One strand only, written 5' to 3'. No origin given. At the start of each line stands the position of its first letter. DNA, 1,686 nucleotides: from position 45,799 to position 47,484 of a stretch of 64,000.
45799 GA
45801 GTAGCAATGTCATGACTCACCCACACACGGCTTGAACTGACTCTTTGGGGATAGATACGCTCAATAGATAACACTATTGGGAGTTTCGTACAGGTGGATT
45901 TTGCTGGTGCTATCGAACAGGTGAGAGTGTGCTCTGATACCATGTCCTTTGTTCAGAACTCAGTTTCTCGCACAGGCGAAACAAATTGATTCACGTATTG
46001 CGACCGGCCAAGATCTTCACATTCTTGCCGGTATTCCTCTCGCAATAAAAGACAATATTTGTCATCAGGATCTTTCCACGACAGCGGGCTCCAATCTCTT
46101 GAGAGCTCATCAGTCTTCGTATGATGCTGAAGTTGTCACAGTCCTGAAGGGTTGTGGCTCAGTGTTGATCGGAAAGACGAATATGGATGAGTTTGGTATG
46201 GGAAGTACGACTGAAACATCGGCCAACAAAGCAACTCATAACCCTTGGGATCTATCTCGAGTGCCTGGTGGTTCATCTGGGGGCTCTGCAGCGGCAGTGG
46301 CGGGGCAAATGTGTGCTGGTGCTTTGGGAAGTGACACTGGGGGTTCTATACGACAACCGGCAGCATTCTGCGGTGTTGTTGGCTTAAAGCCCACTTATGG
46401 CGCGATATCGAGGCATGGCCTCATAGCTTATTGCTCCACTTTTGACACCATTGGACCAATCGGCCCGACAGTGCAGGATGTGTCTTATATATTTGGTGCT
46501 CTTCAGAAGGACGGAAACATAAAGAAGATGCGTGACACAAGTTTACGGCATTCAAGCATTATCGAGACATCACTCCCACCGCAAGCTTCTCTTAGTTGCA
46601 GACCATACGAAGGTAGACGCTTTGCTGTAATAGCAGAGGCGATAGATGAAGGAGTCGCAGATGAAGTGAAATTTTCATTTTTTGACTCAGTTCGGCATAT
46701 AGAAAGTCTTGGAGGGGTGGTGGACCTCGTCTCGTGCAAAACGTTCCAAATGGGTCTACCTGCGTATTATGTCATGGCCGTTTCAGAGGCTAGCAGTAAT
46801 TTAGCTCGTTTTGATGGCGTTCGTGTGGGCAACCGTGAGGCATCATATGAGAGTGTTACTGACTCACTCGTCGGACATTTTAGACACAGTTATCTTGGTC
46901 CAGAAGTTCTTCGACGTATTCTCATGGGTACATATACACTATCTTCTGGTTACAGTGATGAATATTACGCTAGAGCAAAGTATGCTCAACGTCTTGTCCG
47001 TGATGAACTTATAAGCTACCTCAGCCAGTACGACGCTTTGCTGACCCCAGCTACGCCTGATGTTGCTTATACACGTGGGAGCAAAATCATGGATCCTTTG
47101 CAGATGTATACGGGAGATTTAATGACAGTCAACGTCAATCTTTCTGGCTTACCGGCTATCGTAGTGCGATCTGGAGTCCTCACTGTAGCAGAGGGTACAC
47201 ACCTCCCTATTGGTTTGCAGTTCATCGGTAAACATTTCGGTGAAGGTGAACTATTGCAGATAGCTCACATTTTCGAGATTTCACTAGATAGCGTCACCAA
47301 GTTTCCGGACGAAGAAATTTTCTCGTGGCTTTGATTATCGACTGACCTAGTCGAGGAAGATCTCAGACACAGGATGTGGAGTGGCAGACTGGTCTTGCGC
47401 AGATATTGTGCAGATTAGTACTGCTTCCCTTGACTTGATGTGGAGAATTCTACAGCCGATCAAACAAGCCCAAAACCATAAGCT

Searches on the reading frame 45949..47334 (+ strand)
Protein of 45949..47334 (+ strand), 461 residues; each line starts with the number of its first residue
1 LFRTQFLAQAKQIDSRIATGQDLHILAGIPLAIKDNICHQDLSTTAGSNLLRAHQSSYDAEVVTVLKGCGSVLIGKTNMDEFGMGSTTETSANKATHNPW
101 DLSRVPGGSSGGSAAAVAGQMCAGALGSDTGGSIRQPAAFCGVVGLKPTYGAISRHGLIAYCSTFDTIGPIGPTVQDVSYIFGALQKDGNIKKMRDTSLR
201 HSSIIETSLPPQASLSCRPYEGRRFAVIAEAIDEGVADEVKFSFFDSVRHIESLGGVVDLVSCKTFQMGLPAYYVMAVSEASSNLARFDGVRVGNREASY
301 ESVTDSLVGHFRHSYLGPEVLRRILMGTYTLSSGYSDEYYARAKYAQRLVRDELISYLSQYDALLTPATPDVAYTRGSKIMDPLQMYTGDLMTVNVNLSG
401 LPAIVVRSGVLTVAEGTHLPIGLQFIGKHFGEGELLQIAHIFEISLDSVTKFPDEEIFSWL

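Call 71: search_protein_families(library=pfam, proteins=[window:45949-47334:+], max_evalue=0.00001)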
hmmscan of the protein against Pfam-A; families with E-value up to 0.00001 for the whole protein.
window:45949-47334:+ (461 aa): 1 family
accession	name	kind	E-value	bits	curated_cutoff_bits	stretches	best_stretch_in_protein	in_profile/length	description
PF01425.27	Amidase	-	2e-117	393.4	27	1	4-436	26-445/445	Amidase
